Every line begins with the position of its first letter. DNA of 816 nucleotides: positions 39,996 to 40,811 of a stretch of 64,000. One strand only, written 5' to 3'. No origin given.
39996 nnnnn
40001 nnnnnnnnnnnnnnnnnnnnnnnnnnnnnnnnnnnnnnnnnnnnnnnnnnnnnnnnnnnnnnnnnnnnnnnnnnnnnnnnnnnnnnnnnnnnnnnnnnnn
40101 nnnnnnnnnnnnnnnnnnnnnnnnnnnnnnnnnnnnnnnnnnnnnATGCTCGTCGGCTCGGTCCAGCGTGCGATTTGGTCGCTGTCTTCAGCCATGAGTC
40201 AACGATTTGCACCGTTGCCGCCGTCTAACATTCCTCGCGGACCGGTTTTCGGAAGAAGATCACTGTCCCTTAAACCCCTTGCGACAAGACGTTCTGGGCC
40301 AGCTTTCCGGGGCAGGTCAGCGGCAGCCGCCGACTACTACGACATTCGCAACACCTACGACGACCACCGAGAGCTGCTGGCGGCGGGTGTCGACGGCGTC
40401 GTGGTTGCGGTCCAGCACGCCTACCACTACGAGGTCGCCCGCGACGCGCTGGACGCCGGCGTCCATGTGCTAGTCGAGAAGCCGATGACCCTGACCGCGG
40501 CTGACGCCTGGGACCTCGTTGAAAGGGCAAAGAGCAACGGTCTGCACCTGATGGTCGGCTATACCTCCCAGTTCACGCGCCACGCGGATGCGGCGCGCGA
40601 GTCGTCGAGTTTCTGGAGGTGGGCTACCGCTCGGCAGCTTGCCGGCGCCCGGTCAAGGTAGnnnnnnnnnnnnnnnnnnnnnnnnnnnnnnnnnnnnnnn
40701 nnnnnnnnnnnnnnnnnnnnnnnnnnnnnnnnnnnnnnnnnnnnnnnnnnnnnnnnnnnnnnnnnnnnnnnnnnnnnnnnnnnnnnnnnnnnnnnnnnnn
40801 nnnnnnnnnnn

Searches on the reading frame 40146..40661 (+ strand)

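Call 26: search_protein_families(library=pfam, proteins=[window:40146-40661:+], max_evalue=0.001)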
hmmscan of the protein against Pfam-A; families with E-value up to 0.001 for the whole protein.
window:40146-40661:+ (171 aa): 1 family
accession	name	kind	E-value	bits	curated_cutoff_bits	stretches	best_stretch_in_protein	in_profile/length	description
PF01408.29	GFO_IDH_MocA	-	1.3e-19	71.5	24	1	57-139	38-120/120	Oxidoreductase family, NAD-binding Rossmann fold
